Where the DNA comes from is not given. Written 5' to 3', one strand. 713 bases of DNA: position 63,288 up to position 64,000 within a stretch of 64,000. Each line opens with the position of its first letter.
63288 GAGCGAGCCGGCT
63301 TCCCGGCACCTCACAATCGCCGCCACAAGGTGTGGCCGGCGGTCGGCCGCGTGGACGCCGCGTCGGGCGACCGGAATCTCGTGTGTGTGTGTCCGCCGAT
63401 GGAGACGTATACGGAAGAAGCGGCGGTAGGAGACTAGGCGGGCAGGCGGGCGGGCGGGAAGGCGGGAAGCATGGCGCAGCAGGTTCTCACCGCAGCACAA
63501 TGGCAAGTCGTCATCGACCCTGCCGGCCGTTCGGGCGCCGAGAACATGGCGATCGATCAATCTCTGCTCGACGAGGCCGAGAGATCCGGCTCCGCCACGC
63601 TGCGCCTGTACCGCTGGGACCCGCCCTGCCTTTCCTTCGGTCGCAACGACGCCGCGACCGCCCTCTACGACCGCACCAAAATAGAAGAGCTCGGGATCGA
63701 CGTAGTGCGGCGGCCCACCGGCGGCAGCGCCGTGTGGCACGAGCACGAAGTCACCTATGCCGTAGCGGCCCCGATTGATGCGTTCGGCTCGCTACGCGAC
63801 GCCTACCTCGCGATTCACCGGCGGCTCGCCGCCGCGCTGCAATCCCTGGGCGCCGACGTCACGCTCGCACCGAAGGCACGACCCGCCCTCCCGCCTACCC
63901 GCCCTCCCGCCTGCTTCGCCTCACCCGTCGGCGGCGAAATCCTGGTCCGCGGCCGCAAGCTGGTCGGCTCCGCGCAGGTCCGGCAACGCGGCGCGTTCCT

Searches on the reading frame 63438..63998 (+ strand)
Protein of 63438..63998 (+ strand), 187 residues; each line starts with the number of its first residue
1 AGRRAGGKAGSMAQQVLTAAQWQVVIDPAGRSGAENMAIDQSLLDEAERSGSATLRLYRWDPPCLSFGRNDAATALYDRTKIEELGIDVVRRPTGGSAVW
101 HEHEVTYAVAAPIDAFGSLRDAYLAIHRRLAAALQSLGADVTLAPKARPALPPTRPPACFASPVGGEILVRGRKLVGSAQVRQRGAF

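Call 91: search_protein_families(library=pfam, proteins=[window:63438-63998:+], max_evalue=0.001)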
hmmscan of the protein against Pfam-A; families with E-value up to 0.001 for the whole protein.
window:63438-63998:+ (187 aa): 2 families
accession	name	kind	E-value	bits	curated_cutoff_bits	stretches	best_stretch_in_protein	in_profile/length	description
PF21948.1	LplA-B_cat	-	2.8e-23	83.3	27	1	34-186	3-137/200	Lipoyl protein ligase A/B catalytic domain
PF03099.24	BPL_LplA_LipB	-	3.1e-08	34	21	1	81-185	20-120/133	Biotin/lipoate A/B protein ligase family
